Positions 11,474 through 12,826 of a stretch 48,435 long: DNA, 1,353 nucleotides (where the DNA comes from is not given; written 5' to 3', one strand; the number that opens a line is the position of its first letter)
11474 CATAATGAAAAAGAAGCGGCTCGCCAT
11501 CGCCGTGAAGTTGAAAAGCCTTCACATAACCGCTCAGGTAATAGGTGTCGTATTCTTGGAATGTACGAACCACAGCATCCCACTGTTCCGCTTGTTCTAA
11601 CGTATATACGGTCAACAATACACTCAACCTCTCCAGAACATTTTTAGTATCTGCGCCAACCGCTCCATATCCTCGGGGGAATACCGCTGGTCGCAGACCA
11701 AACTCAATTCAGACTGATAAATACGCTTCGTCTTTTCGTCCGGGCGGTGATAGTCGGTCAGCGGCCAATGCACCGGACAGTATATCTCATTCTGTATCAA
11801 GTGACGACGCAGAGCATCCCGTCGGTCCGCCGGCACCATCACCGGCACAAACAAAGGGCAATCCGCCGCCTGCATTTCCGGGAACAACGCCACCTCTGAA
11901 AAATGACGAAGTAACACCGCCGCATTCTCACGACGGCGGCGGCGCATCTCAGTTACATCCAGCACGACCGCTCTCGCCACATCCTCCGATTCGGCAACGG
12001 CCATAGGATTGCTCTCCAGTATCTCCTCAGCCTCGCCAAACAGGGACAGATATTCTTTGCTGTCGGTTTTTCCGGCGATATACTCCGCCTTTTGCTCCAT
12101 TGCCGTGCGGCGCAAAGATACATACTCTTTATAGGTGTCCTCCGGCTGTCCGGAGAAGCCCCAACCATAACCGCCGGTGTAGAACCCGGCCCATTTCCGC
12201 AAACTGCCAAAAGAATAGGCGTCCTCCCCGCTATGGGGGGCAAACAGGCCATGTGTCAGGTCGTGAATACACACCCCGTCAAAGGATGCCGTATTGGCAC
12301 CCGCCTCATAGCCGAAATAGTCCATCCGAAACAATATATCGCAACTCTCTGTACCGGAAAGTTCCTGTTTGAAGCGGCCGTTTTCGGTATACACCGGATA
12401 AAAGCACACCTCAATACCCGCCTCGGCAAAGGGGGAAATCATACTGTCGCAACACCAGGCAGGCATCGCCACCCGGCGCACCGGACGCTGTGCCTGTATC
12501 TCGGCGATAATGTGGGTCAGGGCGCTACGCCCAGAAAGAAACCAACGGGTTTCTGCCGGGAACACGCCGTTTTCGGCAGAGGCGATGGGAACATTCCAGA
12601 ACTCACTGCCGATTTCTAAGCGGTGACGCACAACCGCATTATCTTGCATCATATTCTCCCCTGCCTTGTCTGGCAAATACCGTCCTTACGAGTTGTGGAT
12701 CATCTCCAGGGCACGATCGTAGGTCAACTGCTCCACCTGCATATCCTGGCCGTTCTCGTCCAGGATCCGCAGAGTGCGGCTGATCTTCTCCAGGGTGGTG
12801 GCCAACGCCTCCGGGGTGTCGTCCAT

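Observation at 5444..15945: Glycan locus with initiating transferase, flippase and polymerase but no recognisable glycosyltransferase, loaded with acyl/aminoacyl-transfer enzymes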

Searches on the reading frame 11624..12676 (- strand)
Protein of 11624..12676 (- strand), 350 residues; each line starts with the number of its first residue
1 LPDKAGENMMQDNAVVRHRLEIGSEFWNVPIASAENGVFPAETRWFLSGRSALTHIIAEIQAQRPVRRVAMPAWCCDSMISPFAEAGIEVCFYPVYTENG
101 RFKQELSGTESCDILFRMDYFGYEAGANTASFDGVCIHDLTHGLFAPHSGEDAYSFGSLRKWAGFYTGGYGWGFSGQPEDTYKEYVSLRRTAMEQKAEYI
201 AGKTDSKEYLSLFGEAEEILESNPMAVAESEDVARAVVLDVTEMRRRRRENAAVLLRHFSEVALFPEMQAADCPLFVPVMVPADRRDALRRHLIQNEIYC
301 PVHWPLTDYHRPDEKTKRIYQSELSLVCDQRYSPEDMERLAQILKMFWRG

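Call 4: search_protein_families(library=pfam, proteins=[window:11624-12676:-], max_evalue=0.01)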
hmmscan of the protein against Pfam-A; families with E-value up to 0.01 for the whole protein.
window:11624-12676:- (350 aa): 0 families

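Call 8: search_protein_families(library=ncbifam, proteins=[window:11624-12676:-], max_evalue=0.1)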
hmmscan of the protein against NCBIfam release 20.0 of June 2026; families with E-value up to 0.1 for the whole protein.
window:11624-12676:- (350 aa): 1 family
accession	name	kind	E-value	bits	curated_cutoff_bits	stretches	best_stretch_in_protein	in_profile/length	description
TIGR03640.1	cas1_DVULG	exception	0.016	14.4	385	0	74-123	49-95/340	type I-C CRISPR-associated endonuclease Cas1c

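Call 9: search_solved_structures(query=window:11624-12676:-, max_evalue=10)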
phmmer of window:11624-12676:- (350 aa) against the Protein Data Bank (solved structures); distinct sequences matched with E-value up to 10: 1.
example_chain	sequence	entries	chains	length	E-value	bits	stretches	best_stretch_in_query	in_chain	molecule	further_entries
5k7f_A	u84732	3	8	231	0.91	11.9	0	13-115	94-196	Transcriptional regulator, TetR family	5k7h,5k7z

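Call 16: find_homologous_proteins(query=window:11624-12649:-, max_evalue=0.001)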
Query window:11624-12649:- (341 aa): 1822 proteins with E <= 0.001 among 3378 candidates; the best 120 are listed.
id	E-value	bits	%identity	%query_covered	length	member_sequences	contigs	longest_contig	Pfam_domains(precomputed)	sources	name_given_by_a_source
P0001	6.5e-235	797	100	100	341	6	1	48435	-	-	-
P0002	3.3e-170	584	74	97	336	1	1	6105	-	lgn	-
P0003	2.6e-167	574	71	97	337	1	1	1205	-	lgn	-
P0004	2.1e-165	568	73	97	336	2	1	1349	-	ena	-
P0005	3.4e-161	554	70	97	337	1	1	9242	-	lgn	-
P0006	2.6e-159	548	70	97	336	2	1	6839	-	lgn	-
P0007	1.1e-154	533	68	97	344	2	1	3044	-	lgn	-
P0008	5.5e-149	514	65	100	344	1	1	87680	-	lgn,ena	-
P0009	4.8e-140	485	63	97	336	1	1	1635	-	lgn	-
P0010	8.7e-137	474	60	100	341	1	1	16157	-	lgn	-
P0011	3.9e-135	469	60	97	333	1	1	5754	-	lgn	-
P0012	5.1e-133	462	60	97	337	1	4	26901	-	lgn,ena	-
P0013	5.4e-128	445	59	97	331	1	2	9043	-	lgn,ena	-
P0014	6.9e-127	441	56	98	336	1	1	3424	-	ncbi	-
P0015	1.3e-126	441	56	96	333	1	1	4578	-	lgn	-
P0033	1.6e-118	414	55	96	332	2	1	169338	-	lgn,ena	-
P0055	2.4e-112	394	52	96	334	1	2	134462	-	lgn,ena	-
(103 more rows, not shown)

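Call 19: find_related_loci(query=A1, collection=genome_contigs, flank=10000)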
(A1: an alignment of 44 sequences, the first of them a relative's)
Query A1 (341 aa) in genome_contigs; peptide patterns used: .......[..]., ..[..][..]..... (x = any residue, [..] = any of these).
282 stretches matched a pattern; 278 encode a relative of the query (tblastn E <= 1e-3); the best 80 are kept; 80 distinct loci.
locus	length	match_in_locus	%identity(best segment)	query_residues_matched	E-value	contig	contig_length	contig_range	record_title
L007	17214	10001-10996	73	10-341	3e-163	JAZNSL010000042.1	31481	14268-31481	MAG: Acutalibacteraceae bacterium isolate T1900044809_TS20190275.MAGScoT_cleanbin_000020 SGB_2773_k141_498345, whole gen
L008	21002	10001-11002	53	4-338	6e-124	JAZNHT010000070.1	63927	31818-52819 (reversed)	MAG: Eubacteriales bacterium isolate T1900044691_TS20190157.MAGScoT_cleanbin_000002 SGB_1749_k141_1970021, whole genome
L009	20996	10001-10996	54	10-341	1e-121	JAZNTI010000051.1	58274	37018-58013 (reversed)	MAG: Faecousia sp. isolate T1900044803_TS20190269.MAGScoT_cleanbin_000028 SGB_2733_k141_65767, whole genome shotgun sequ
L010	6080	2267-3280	49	5-340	2e-114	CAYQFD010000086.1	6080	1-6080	MAG TPA_asm: uncultured Ruminococcus sp. isolate SRP315200_co2_80 genome assembly, contig: NODE_23013_length_6080_cov_6.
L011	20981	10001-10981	52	12-338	7e-113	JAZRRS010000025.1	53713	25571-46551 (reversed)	MAG: Faecousia sp. isolate T1900045352_YK20190042.MAGScoT_cleanbin_000079 SGB_6764_k141_2842144, whole genome shotgun se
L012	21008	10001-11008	51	5-340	5e-112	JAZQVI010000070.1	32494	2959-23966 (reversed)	MAG: Eubacteriales bacterium isolate T1900045170_TC20190164.MAGScoT_cleanbin_000025 SGB_5183_k141_586449, whole genome s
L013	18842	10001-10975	51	10-338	1e-111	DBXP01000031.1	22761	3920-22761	MAG TPA_asm: bacterium UBP6_UBA1209 isolate UBA1209 UBA1209_contig_25028, whole genome shotgun sequence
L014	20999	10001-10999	50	8-340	7e-110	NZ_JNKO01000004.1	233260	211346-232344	Oribacterium sp. P6A1 T515DRAFT_scaffold00004.4_C, whole genome shotgun sequence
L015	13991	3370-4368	46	12-341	4e-109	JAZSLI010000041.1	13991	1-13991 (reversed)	MAG: Acutalibacteraceae bacterium isolate T1900044558_TS20190024.MAGScoT_cleanbin_000021 SGB_334_k141_447422, whole geno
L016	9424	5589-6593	48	8-338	1e-108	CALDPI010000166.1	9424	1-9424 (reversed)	MAG TPA_asm: uncultured Clostridia bacterium isolate SRR6425774_bin.12_CONCOCT_v1.1_MAG genome assembly, contig: ERZ1767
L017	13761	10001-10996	48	11-338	1e-108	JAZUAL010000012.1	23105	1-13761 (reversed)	MAG: Acutalibacteraceae bacterium isolate T1900045320_YK20190009.MAGScoT_cleanbin_000008 SGB_6347_k141_1349188, whole ge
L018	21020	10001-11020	48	12-341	7e-108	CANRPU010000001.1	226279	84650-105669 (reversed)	MAG: uncultured Lachnospiraceae bacterium isolate Lapin-018__bin18 genome assembly, contig: Lapin-018__NODE_12_length_22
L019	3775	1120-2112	50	8-338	1e-108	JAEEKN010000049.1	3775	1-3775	MAG: Lachnospiraceae bacterium isolate Tb.RUG.194 k141_1305245_flag=1_multi=13.0000_len=3775, whole genome shotgun seque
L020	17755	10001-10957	52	10-340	5e-106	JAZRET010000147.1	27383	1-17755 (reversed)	MAG: Congzhengia sp. isolate T1900045498_YK20190192.MAGScoT_cleanbin_000024 SGB_7464_k141_487385, whole genome shotgun s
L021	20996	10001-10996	46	11-338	2e-104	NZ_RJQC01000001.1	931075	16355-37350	Absicoccus porci strain YH-panp20 panp20_1, whole genome shotgun sequence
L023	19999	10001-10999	51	12-338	6e-104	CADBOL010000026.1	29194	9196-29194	MAG: Ruminococcaceae bacterium isolate RUG14154 genome assembly, contig: RUG14154_asm_26, whole genome shotgun sequence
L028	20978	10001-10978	47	11-340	5e-103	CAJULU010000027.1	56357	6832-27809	MAG TPA_asm: uncultured Dorea sp. isolate MGBC143734 genome assembly, contig: MGBC143734.27, whole genome shotgun sequen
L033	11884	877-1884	48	12-341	8e-101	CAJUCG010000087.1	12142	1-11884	MAG TPA_asm: uncultured Lachnospiraceae bacterium isolate MGBC123815 genome assembly, contig: MGBC123815.87, whole genom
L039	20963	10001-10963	48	10-338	2e-100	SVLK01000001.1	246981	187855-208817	MAG: Oscillospiraceae bacterium isolate SIG485 NODE_556_length_246981_cov_3.186013, whole genome shotgun sequence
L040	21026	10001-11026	46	1-338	2e-100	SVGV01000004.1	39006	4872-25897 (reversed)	MAG: Clostridiales bacterium isolate SIG367 NODE_22622_length_39006_cov_1.507292, whole genome shotgun sequence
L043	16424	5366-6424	45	5-341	3e-99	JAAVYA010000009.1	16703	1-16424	MAG: Lachnospiraceae bacterium isolate ABMPRH_302_1 k141_327345, whole genome shotgun sequence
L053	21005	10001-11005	44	10-338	3e-97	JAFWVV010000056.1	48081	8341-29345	MAG: Oscillospiraceae bacterium isolate RGIG6117 Sheep_Omasum.Co__c2234019, whole genome shotgun sequence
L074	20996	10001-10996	48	12-340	2e-89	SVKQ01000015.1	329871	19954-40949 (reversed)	MAG: Oscillospiraceae bacterium isolate SIG465 k141_658243, whole genome shotgun sequence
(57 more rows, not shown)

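Call 24: predict_structure(alignment_id=A1)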
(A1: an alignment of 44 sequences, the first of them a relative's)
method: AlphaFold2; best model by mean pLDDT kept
length: 341 residues; sequences in the alignment: 44
mean_pLDDT: 91.4   pTM: 0.90
mean pLDDT of the five models: 91.4, 90.8, 87.7, 87.4, 85.9
residues with pLDDT >= 90: 274; 70-90: 53; 50-70: 10; < 50: 4
segments of 3 or more residues with pLDDT < 50: 1-4
pLDDT, mean of each block of 10 residues (from residue 1): 57 86 96 96 96 98 93 97 92 88 94 76 92 85 89 94 92 95 95 93 95 88 97 97 98 94 93 93 93 82 92 93 95 95 77
secondary structure, 60 per line:
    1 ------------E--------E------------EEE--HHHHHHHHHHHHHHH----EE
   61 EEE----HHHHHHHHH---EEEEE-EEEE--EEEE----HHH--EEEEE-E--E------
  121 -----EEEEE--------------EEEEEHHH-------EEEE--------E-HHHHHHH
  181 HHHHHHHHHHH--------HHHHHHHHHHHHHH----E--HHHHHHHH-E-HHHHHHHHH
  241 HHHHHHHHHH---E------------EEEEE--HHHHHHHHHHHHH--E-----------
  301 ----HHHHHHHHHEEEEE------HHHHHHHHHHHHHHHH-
elements in order: E35-37 H40-54 E59-63 H68-76 E80-84 E86-89 E92-95 E105-109 E126-130 E145-149 E160-163 H174-191 H200-213 H221-228 H232-250 E267-271 H274-286 H305-313 E314-318 H325-340

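Call 28: fold_search(model_id=the predicted structure, library=pdb)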
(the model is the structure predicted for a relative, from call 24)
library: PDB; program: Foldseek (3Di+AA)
matches with E <= 10: 1662; with E <= 0.001: 1014
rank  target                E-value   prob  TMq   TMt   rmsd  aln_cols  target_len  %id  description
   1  5u20_D                9.0e-11  1.00  0.56  0.54  10.0       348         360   16  X-ray structure of the WlaRG aminotransferase from Campylobacter jejuni, internal PLP-aldimine (released 2017-01-11)
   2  5u21_B                1.7e-10  1.00  0.59  0.56  10.1       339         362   15  X-ray structure of the WlaRF aminotransferase from Campylobacter jejuni, K184A mutant in complex with TDP-Qui3N (released 2017-01-11)
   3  2fnu_A                2.3e-10  1.00  0.61  0.56  10.8       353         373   13  PseC aminotransferase with external aldimine (released 2006-01-24)
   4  5u1z_D                2.8e-10  1.00  0.61  0.58  10.9       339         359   16  X-ray structure of the WlarG aminotransferase, apo form, from Campylobacter jejune (released 2017-01-11)
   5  7kzd_E                2.8e-10  1.00  0.58  0.47  10.0       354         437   13  Crystal structure of KabA from Bacillus cereus UW85 in complex with the reduced internal aldimine and with bound Gluta (released 2021-05-26)
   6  5uid_A                3.5e-10  1.00  0.61  0.57   9.2       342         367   16  The crystal structure of an aminotransferase TlmJ from Streptoalloteichus hindustanus (released 2017-02-01)
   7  4zah_D                3.5e-10  1.00  0.61  0.57   8.5       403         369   13  Crystal structure of sugar aminotransferase WecE with External Aldimine VII from Escherichia coli K-12 (released 2015-04-29)
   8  4zah_E                4.5e-10  1.00  0.61  0.57   9.5       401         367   12  Crystal structure of sugar aminotransferase WecE with External Aldimine VII from Escherichia coli K-12 (released 2015-04-29)
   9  4zah_A                5.0e-10  1.00  0.62  0.58  11.0       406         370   13  Crystal structure of sugar aminotransferase WecE with External Aldimine VII from Escherichia coli K-12 (released 2015-04-29)
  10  4qgr_B                5.0e-10  1.00  0.57  0.53  10.2       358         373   14  Crystal structure of a DegT DnrJ EryC1 StrS aminotransferase from Brucella abortus (released 2014-06-18)
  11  4qgr_A                6.8e-10  1.00  0.58  0.54  10.1       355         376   14  Crystal structure of a DegT DnrJ EryC1 StrS aminotransferase from Brucella abortus (released 2014-06-18)
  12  2fni_A                7.2e-10  1.00  0.62  0.57  10.8       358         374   14  PseC aminotransferase involved in pseudoaminic acid biosynthesis (released 2006-01-24)
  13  7n63                  7.2e-10  1.00  0.60  0.56   9.6       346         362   15  X-ray structure of HCAN_0200, an aminotransferase from Helicobacter canadensis in complex with its external aldimine (released 2021-06-23)
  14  8e75                  8.1e-10  1.00  0.58  0.56  10.3       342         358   14  Crystal structure of Pcryo_0616, the aminotransferase required to synthesize UDP-N-acetyl-3-amino-D-glucosaminuronic aci (released 2022-11-23)
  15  5uid_D                9.2e-10  1.00  0.61  0.57   9.0       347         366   16  The crystal structure of an aminotransferase TlmJ from Streptoalloteichus hindustanus (released 2017-02-01)
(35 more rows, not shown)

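Call 29: find_encoding_contigs(protein=P0008, flank=10000, max_places=2)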
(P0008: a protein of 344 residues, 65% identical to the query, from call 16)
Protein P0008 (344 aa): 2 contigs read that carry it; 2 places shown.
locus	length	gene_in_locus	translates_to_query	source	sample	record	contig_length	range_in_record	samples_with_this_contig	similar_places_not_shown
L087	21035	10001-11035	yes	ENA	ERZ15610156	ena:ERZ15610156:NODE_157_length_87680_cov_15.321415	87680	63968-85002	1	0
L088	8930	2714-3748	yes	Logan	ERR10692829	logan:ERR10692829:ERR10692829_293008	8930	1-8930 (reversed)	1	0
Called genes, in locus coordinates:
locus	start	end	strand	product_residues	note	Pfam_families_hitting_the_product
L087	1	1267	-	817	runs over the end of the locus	-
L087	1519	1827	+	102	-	-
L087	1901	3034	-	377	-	-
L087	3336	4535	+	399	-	PF01996:F420_ligase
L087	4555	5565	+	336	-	PF02540:NAD_synthase (weak), PF01171:ATP_bind_3 (weak), PF03054:tRNA_Me_trans (faint), PF00958:GMP_synt_C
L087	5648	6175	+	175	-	PF00293:NUDIX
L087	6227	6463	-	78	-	-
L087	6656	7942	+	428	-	PF01041:DegT_DnrJ_EryC1, PF01212:Beta_elim_lyase (weak), PF00155:Aminotran_1_2 (weak)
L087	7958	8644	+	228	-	PF02397:Bac_transf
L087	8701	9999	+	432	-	PF02786:CPSase_L_D2, PF07478:Dala_Dala_lig_C, PF13535:ATP-grasp_4 (weak), PF18603:LAL_C2 (weak)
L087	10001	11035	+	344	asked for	-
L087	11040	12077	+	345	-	PF02388:FemAB (weak), PF13480:Acetyltransf_6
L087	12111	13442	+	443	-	-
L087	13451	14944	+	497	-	PF01943:Polysacc_synt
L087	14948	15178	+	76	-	-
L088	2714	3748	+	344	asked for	-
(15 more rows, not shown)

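Call 31: find_encoding_contigs(protein=P0033, flank=10000, max_places=1)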
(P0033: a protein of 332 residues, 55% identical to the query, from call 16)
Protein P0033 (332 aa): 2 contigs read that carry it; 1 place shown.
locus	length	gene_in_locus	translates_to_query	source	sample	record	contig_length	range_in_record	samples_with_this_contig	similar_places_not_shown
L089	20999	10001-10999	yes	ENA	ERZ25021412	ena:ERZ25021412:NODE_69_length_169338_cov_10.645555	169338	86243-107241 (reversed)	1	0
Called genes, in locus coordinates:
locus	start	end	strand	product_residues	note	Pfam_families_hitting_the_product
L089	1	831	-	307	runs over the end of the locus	PF01118:Semialdhyde_dh, PF22698:Semialdhyde_dhC_1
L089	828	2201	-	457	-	PF00206:Lyase_1, PF14698:ASL_C2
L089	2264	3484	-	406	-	PF00764:Arginosuc_synth, PF20979:Arginosuc_syn_C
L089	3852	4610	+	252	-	PF14808:TMEM164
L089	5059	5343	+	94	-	PF02397:Bac_transf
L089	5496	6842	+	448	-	PF06808:DctM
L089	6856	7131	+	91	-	-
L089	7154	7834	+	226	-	PF02397:Bac_transf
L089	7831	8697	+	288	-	PF14305:ATPgrasp_TupA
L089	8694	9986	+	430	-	PF18130:ATPgrasp_N (weak), PF02786:CPSase_L_D2 (faint), PF13535:ATP-grasp_4 (weak)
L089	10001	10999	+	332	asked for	-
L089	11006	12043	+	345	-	PF04339:FemAB_like (weak), PF02388:FemAB, PF13480:Acetyltransf_6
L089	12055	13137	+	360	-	PF13439:Glyco_transf_4 (faint), PF13477:Glyco_trans_4_2, PF13579:Glyco_trans_4_4, PF20706:GT4-conflict (faint), PF00534:Glycos_transf_1, PF13692:Glyco_trans_1_4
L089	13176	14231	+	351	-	PF13439:Glyco_transf_4 (weak), PF13579:Glyco_trans_4_4 (weak), PF00534:Glycos_transf_1, PF13692:Glyco_trans_1_4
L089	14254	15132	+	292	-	PF14305:ATPgrasp_TupA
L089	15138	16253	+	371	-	PF20706:GT4-conflict, PF00534:Glycos_transf_1, PF13692:Glyco_trans_1_4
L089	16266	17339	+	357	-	PF01522:Polysacc_deac_1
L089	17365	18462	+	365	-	PF03033:Glyco_transf_28 (weak), PF13439:Glyco_transf_4, PF13579:Glyco_trans_4_4, PF00534:Glycos_transf_1, PF13692:Glyco_trans_1_4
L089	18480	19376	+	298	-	PF14305:ATPgrasp_TupA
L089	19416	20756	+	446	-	PF04932:Wzy_C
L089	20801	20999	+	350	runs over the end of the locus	PF04230:PS_pyruv_trans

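Call 32: find_encoding_contigs(protein=P0055, flank=10000, max_places=1)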
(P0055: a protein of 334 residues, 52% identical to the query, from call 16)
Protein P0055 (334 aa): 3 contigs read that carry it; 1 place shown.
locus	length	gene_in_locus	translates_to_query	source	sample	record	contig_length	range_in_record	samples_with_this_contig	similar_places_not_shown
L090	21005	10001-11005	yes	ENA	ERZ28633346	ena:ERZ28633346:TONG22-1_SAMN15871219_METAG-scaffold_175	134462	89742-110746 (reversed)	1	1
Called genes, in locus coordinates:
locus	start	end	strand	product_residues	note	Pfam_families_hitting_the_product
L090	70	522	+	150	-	PF07456:Hpre_diP_synt_I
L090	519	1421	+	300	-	PF02424:ApbE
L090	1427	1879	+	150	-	PF01451:LMWPc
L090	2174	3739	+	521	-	PF12072:RNase_Y_N, PF00013:KH_1 (weak), PF01966:HD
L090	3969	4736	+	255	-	PF00753:Lactamase_B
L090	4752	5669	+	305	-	PF04204:HTS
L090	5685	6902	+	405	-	PF00579:tRNA-synt_1b, PF22421:SYY_C-terminal, PF01479:S4 (weak)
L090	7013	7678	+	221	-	PF02397:Bac_transf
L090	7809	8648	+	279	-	PF14397:ATPgrasp_ST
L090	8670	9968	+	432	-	PF02786:CPSase_L_D2, PF07478:Dala_Dala_lig_C (weak), PF13535:ATP-grasp_4, PF18603:LAL_C2 (weak)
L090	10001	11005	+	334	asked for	-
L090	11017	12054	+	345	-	PF02388:FemAB (weak), PF13480:Acetyltransf_6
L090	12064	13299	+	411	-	PF13439:Glyco_transf_4 (weak), PF00534:Glycos_transf_1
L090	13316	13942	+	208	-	PF00657:Lipase_GDSL, PF13472:Lipase_GDSL_2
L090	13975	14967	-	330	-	PF07833:Cu_amine_oxidN1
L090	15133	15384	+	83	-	-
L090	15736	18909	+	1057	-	PF25596:CPSase_L_D1, PF02786:CPSase_L_D2, PF02787:CPSase_L_D3, PF25596:CPSase_L_D1, PF02655:ATP-grasp_3, PF02786:CPSase_L_D2, PF02222:ATP-grasp, PF07478:Dala_Dala_lig_C, +5 more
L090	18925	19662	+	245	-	PF02540:NAD_synthase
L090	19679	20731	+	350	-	PF02912:Phe_tRNA-synt_N, PF01409:tRNA-synt_2d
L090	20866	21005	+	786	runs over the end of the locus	PF01588:tRNA_bind, PF03483:B3_4, PF03484:B5, PF17759:tRNA_synthFbeta, PF03147:FDX-ACB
